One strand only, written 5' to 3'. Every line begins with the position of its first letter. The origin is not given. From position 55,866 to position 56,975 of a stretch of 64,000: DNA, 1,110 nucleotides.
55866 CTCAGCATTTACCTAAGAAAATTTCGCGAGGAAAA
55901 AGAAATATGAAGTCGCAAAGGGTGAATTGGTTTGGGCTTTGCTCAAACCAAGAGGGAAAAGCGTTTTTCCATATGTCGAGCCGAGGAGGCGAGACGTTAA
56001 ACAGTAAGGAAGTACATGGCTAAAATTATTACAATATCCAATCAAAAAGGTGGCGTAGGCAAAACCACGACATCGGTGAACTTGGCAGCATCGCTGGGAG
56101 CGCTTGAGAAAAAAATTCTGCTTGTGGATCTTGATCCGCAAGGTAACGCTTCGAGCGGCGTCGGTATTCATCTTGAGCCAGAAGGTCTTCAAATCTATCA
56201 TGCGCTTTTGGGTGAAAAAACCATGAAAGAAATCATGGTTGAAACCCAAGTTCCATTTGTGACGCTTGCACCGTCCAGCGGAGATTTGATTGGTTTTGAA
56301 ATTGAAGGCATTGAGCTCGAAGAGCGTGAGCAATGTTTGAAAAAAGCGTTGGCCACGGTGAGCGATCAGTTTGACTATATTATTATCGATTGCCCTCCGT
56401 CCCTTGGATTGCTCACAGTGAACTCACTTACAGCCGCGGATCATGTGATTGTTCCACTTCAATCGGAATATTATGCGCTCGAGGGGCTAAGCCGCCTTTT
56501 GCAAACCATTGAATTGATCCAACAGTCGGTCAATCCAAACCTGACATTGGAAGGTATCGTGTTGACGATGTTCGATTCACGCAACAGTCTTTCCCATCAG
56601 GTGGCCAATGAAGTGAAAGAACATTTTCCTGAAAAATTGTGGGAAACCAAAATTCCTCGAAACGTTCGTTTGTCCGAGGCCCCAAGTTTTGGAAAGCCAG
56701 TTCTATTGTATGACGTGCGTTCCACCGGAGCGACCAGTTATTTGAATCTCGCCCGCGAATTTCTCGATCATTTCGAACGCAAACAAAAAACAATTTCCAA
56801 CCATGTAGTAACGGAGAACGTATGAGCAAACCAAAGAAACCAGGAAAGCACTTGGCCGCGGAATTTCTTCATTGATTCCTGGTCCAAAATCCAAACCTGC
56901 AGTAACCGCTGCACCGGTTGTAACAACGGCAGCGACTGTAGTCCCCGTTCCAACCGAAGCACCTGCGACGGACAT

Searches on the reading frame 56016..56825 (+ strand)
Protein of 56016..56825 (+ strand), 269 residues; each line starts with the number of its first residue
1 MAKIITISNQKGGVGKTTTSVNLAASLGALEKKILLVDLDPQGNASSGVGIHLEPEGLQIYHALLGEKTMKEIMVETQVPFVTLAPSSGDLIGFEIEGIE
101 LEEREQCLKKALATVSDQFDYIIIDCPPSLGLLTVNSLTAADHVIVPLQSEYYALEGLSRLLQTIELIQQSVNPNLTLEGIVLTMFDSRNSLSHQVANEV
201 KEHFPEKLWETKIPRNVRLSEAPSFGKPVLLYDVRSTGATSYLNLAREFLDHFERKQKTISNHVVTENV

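Call 11: find_encoding_contigs(protein=window:56016-56825:+, flank=3000, max_places=10)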
Protein window:56016-56825:+ (269 aa): no gene with exactly this product is on record in the collection.

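Call 12: find_homologous_proteins(query=window:56016-56825:+, max_evalue=1e-30)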
Query window:56016-56825:+ (269 aa): 8000 proteins with E <= 1e-30 among 8000 candidates; the best 120 are listed.
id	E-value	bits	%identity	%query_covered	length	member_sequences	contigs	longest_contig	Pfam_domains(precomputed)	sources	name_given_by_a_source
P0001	9.3e-163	558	96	99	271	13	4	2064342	PF00142.25,PF10609.16,PF01656.30,PF13614.13,PF09140.18,PF06564.19,PF02374.22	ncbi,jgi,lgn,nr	ncbi:MAG: ParA family protein [Proteobacteria bacterium]|jgi:chromosome partitioning protein|nr:ParA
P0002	1.1e-152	525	91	97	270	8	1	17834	PF00142.25,PF10609.16,PF01656.30,PF13614.13,PF09140.18,PF06564.19,PF02374.22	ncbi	-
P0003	1.3e-151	521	91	96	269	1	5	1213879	PF00142.25,PF10609.16,PF01656.30,PF13614.13,PF09140.18,PF06564.19,PF02374.22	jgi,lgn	jgi:chromosome partitioning protein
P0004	6.9e-151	519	93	95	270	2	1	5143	PF00142.25,PF10609.16,PF01656.30,PF13614.13,PF09140.18,PF06564.19,PF02374.22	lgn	-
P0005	1.2e-150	518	91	96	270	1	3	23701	PF00142.25,PF10609.16,PF01656.30,PF13614.13,PF09140.18,PF06564.19,PF02374.22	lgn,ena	-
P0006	2.1e-149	514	89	98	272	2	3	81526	PF00142.25,PF10609.16,PF01656.30,PF13614.13,PF09140.18,PF06564.19,PF02374.22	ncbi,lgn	-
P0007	1.0e-147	508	92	94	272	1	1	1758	PF00142.25,PF10609.16,PF01656.30,PF13614.13,PF09140.18,PF06564.19,PF02374.22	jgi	jgi:chromosome partitioning protein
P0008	1.4e-139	482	84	98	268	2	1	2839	PF00142.25,PF10609.16,PF01656.30,PF13614.13,PF09140.18,PF06564.19,PF02374.22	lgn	-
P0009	3.9e-139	480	81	99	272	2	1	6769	PF00142.25,PF10609.16,PF01656.30,PF13614.13,PF09140.18,PF06564.19,PF02374.22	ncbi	-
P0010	6.0e-136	470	82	98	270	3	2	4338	PF00142.25,PF10609.16,PF01656.30,PF13614.13,PF09140.18,PF06564.19,PF02374.22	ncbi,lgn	-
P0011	2.6e-134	464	80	96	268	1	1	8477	PF00142.25,PF10609.16,PF01656.30,PF13614.13,PF09140.18,PF06564.19,PF02374.22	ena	-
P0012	2.6e-128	445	77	99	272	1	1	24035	PF00142.25,PF10609.16,PF01656.30,PF13614.13,PF09140.18,PF06564.19,PF02374.22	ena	-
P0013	2.8e-120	418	75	100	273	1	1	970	PF00142.25,PF10609.16,PF01656.30,PF13614.13,PF09140.18,PF06564.19,PF02374.22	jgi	jgi:chromosome partitioning protein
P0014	4.9e-113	395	-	-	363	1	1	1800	PF00142.25,PF10609.16,PF01656.30,PF13614.13,PF09140.18,PF06564.19,PF02374.22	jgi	-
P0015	6.8e-111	388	-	-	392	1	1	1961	PF00142.25,PF10609.16,PF01656.30,PF13614.13,PF09140.18,PF06564.19,PF02374.22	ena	-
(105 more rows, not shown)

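Call 13: find_encoding_contigs(protein=P0001, flank=10000, max_places=4)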
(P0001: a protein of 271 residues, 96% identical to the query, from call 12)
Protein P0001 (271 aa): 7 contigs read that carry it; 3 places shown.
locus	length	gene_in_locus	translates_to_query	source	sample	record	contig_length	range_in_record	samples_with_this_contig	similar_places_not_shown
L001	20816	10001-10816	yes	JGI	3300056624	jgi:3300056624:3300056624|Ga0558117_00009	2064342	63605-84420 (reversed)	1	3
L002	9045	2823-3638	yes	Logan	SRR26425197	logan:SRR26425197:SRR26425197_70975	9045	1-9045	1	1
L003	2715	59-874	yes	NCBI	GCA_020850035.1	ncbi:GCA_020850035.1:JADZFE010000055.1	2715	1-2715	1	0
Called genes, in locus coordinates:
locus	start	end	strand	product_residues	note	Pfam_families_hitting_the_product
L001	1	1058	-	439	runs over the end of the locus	PF11638:DnaA_N, PF01695:IstB_IS21, PF00308:Bac_DnaA, PF00004:AAA (weak), PF08299:Bac_DnaA_C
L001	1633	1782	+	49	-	PF00468:Ribosomal_L34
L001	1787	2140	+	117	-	PF00825:Ribonuclease_P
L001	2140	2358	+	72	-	PF01809:YidD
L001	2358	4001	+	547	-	PF14849:YidC_periplas, PF02096:60KD_IMP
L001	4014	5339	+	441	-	PF13083:KH_KhpA-B, PF01424:R3H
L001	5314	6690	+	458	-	PF10396:TrmE_N, PF12631:MnmE_helical, PF04548:AIG1 (faint), PF01926:MMR_HSR1, PF02421:FeoB_N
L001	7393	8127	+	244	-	PF25084:LbH_EIF2B, PF00132:Hexapep (faint), PF25087:GMPPB_C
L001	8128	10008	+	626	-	PF00890:FAD_binding_2 (faint), PF01134:GIDA, PF12831:FAD_oxidored (weak), PF13738:Pyr_redox_3 (faint), PF21680:GIDA_C_1st, PF13932:SAM_GIDA_C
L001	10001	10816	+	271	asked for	PF00142:Fer4_NifH, PF01656:CbiA, PF02374:ArsA_ATPase (weak), PF06564:CBP_BcsQ, PF09140:MipZ (faint), PF10609:ParA, PF13614:AAA_31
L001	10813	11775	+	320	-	PF02195:ParB_N, PF17762:HTH_ParB, PF23552:ParB_C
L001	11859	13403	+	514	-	-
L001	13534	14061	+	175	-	PF04519:Bactofilin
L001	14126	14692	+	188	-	PF00430:ATP-synt_B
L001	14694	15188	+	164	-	PF05405:Mt_ATP-synt_B (weak), PF00430:ATP-synt_B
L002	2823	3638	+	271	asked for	PF00142:Fer4_NifH, PF01656:CbiA, PF02374:ArsA_ATPase (weak), PF06564:CBP_BcsQ, PF09140:MipZ (faint), PF10609:ParA, PF13614:AAA_31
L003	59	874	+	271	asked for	PF00142:Fer4_NifH, PF01656:CbiA, PF02374:ArsA_ATPase (weak), PF06564:CBP_BcsQ, PF09140:MipZ (faint), PF10609:ParA, PF13614:AAA_31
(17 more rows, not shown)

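Call 14: find_encoding_contigs(protein=P0003, flank=10000, max_places=4)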
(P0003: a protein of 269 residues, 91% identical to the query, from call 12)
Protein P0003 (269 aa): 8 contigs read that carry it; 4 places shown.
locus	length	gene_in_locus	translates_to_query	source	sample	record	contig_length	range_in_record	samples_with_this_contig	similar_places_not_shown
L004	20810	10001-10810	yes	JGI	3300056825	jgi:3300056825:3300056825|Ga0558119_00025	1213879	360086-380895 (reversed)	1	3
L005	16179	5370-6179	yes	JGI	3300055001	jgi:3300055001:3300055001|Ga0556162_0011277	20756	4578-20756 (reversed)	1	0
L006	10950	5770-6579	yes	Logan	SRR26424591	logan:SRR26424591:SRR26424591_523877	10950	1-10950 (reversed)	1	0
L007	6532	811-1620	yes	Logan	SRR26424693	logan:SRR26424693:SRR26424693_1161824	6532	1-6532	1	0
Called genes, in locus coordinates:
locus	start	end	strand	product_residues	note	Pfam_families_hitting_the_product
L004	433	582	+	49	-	PF00468:Ribosomal_L34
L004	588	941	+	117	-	PF00825:Ribonuclease_P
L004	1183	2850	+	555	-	PF14849:YidC_periplas, PF02096:60KD_IMP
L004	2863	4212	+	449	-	PF13083:KH_KhpA-B (weak), PF01424:R3H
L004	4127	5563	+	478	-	PF10396:TrmE_N, PF12631:MnmE_helical, PF01926:MMR_HSR1, PF02421:FeoB_N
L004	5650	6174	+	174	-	-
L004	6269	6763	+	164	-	-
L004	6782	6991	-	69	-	-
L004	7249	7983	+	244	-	PF25084:LbH_EIF2B, PF00132:Hexapep (faint), PF25087:GMPPB_C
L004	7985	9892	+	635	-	PF01134:GIDA, PF01262:AlaDh_PNT_C (faint), PF12831:FAD_oxidored, PF13738:Pyr_redox_3 (faint), PF21680:GIDA_C_1st, PF13932:SAM_GIDA_C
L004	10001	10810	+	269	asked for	PF00142:Fer4_NifH, PF01656:CbiA, PF02374:ArsA_ATPase (weak), PF06564:CBP_BcsQ, PF10609:ParA, PF13614:AAA_31, PF09140:MipZ (weak)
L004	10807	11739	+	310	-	PF02195:ParB_N, PF17762:HTH_ParB, PF23552:ParB_C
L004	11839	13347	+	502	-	-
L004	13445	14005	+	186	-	PF04519:Bactofilin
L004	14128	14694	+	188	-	PF00430:ATP-synt_B (weak)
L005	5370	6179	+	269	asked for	PF00142:Fer4_NifH, PF01656:CbiA, PF02374:ArsA_ATPase (weak), PF06564:CBP_BcsQ, PF10609:ParA, PF13614:AAA_31, PF09140:MipZ (weak)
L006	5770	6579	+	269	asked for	PF00142:Fer4_NifH, PF01656:CbiA, PF02374:ArsA_ATPase (weak), PF06564:CBP_BcsQ, PF10609:ParA, PF13614:AAA_31, PF09140:MipZ (weak)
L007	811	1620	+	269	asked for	PF00142:Fer4_NifH, PF01656:CbiA, PF02374:ArsA_ATPase (weak), PF06564:CBP_BcsQ, PF10609:ParA, PF13614:AAA_31, PF09140:MipZ (weak)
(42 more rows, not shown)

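Call 15: find_encoding_contigs(protein=P0002, flank=10000, max_places=2)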
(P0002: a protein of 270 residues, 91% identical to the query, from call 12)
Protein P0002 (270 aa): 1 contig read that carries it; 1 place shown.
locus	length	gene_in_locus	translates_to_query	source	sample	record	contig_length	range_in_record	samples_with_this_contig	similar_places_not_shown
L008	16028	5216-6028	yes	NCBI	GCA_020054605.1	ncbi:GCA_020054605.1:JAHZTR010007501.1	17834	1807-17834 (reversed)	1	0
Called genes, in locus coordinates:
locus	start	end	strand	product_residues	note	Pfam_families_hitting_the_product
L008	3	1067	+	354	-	?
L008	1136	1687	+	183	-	-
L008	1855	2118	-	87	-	-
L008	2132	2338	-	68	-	-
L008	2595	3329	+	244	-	PF25084:LbH_EIF2B, PF00132:Hexapep (faint), PF25087:GMPPB_C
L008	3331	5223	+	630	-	PF00890:FAD_binding_2 (faint), PF01134:GIDA, PF01262:AlaDh_PNT_C (faint), PF07992:Pyr_redox_2 (weak), PF12831:FAD_oxidored, PF13738:Pyr_redox_3 (faint), PF21680:GIDA_C_1st, PF13932:SAM_GIDA_C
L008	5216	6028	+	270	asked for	PF00142:Fer4_NifH (weak), PF01656:CbiA, PF02374:ArsA_ATPase (weak), PF06564:CBP_BcsQ, PF09140:MipZ (faint), PF10609:ParA (weak), PF13614:AAA_31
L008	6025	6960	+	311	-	PF02195:ParB_N, PF17762:HTH_ParB, PF23552:ParB_C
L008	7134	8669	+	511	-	-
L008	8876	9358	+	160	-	PF04519:Bactofilin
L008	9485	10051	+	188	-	PF00430:ATP-synt_B (weak)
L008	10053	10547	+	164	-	PF05405:Mt_ATP-synt_B (weak), PF00430:ATP-synt_B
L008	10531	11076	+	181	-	PF00213:OSCP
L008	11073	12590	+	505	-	PF02874:ATP-synt_ab_N, PF00006:ATP-synt_ab, PF00306:ATP-synt_ab_C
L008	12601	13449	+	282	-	PF00231:ATP-synt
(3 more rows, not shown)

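Call 33: find_encoding_contigs(protein=P0006, flank=10000, max_places=3)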
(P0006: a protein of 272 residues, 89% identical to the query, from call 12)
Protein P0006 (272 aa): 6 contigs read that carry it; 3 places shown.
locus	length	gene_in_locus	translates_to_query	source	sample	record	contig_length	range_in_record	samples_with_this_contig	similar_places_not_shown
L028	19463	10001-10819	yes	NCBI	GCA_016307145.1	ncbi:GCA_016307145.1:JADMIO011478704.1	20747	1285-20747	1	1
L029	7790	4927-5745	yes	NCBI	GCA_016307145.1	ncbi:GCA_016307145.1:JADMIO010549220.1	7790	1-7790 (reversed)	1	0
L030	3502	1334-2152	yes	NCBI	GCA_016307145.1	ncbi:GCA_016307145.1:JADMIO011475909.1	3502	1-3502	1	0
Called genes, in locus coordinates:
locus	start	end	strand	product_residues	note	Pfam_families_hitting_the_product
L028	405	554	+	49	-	PF00468:Ribosomal_L34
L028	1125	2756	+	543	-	PF14849:YidC_periplas, PF02096:60KD_IMP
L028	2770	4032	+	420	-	PF13083:KH_KhpA-B (weak), PF01424:R3H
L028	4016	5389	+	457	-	PF10396:TrmE_N, PF12631:MnmE_helical, PF01926:MMR_HSR1, PF02421:FeoB_N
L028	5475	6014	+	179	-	-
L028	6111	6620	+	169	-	-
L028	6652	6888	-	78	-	-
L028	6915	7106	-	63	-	-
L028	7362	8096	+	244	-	PF00132:Hexapep (faint), PF25084:LbH_EIF2B, PF25087:GMPPB_C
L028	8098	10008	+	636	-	PF00890:FAD_binding_2 (faint), PF01134:GIDA, PF01262:AlaDh_PNT_C (faint), PF07992:Pyr_redox_2 (weak), PF12831:FAD_oxidored, PF13738:Pyr_redox_3 (faint), PF21680:GIDA_C_1st, PF13932:SAM_GIDA_C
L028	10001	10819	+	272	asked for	PF00142:Fer4_NifH (faint), PF01656:CbiA, PF02374:ArsA_ATPase (weak), PF06564:CBP_BcsQ, PF09140:MipZ (faint), PF10609:ParA, PF13614:AAA_31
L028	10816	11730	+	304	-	PF02195:ParB_N, PF17762:HTH_ParB, PF23552:ParB_C (weak)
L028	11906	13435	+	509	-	-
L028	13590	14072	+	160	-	PF04519:Bactofilin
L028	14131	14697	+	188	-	PF00430:ATP-synt_B (weak)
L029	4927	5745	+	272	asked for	PF00142:Fer4_NifH (faint), PF01656:CbiA, PF02374:ArsA_ATPase (weak), PF06564:CBP_BcsQ, PF09140:MipZ (faint), PF10609:ParA, PF13614:AAA_31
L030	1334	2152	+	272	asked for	PF00142:Fer4_NifH (faint), PF01656:CbiA, PF02374:ArsA_ATPase (weak), PF06564:CBP_BcsQ, PF09140:MipZ (faint), PF10609:ParA, PF13614:AAA_31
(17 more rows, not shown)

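Call 34: find_encoding_contigs(protein=P0005, flank=10000, max_places=3)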
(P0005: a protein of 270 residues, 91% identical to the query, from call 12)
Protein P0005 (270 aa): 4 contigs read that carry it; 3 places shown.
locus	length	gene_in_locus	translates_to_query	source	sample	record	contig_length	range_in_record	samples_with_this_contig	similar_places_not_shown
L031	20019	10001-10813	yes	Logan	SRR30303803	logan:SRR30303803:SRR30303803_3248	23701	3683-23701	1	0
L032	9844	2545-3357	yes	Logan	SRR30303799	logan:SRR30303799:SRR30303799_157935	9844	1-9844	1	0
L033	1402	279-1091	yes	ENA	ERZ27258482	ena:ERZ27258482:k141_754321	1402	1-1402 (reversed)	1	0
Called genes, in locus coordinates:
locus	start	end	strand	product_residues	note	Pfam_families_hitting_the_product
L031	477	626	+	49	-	PF00468:Ribosomal_L34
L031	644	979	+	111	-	PF00825:Ribonuclease_P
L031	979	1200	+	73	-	PF01809:YidD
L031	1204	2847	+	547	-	PF14849:YidC_periplas, PF02096:60KD_IMP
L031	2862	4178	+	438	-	PF13083:KH_KhpA-B (weak), PF01424:R3H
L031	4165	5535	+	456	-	PF10396:TrmE_N, PF12631:MnmE_helical, PF01926:MMR_HSR1, PF02421:FeoB_N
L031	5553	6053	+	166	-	-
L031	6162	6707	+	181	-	-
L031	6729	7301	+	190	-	-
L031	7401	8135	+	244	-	PF25084:LbH_EIF2B, PF00132:Hexapep (weak), PF25087:GMPPB_C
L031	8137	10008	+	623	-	PF00890:FAD_binding_2 (faint), PF01134:GIDA, PF07992:Pyr_redox_2 (weak), PF12831:FAD_oxidored, PF13738:Pyr_redox_3 (faint), PF21680:GIDA_C_1st, PF13932:SAM_GIDA_C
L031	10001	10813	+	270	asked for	PF00142:Fer4_NifH (weak), PF01656:CbiA, PF02374:ArsA_ATPase (weak), PF06564:CBP_BcsQ, PF09140:MipZ (faint), PF10609:ParA, PF13614:AAA_31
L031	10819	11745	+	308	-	PF02195:ParB_N, PF17762:HTH_ParB, PF23552:ParB_C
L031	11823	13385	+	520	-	-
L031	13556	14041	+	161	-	PF04519:Bactofilin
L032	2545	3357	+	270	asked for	PF00142:Fer4_NifH (weak), PF01656:CbiA, PF02374:ArsA_ATPase (weak), PF06564:CBP_BcsQ, PF09140:MipZ (faint), PF10609:ParA, PF13614:AAA_31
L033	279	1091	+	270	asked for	PF00142:Fer4_NifH (weak), PF01656:CbiA, PF02374:ArsA_ATPase (weak), PF06564:CBP_BcsQ, PF09140:MipZ (faint), PF10609:ParA, PF13614:AAA_31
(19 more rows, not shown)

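Call 35: find_encoding_contigs(protein=P0012, flank=10000, max_places=2)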
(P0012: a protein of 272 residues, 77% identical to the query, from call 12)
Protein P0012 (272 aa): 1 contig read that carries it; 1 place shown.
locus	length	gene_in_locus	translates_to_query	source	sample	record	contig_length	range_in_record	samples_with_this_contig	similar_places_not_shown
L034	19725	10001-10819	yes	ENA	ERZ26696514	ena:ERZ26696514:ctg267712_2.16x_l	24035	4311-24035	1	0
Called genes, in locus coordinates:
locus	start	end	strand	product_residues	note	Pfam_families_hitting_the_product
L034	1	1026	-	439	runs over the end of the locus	PF11638:DnaA_N, PF28557:DUF8439 (faint), PF00308:Bac_DnaA, PF00004:AAA, PF08299:Bac_DnaA_C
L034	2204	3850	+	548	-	PF14849:YidC_periplas, PF02096:60KD_IMP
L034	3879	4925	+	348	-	PF13083:KH_KhpA-B, PF01424:R3H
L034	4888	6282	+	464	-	PF10396:TrmE_N, PF12631:MnmE_helical, PF01926:MMR_HSR1, PF02421:FeoB_N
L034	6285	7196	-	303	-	PF21088:MS_channel_1st, PF00924:MS_channel_2nd, PF21082:MS_channel_3rd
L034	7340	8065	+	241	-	PF00132:Hexapep (weak), PF25084:LbH_EIF2B, PF25087:GMPPB_C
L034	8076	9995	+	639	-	PF01134:GIDA, PF07992:Pyr_redox_2 (faint), PF12831:FAD_oxidored (weak), PF21680:GIDA_C_1st, PF13932:SAM_GIDA_C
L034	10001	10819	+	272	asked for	PF00142:Fer4_NifH (weak), PF01656:CbiA, PF02374:ArsA_ATPase (weak), PF06564:CBP_BcsQ, PF09140:MipZ (weak), PF10609:ParA, PF13614:AAA_31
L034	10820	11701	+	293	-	PF02195:ParB_N, PF17762:HTH_ParB, PF23552:ParB_C (weak)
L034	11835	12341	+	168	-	PF04519:Bactofilin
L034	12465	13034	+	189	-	PF00430:ATP-synt_B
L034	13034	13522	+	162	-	PF05405:Mt_ATP-synt_B (weak), PF00430:ATP-synt_B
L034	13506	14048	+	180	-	PF00213:OSCP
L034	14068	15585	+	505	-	PF02874:ATP-synt_ab_N, PF00006:ATP-synt_ab, PF00306:ATP-synt_ab_C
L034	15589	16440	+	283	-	PF00231:ATP-synt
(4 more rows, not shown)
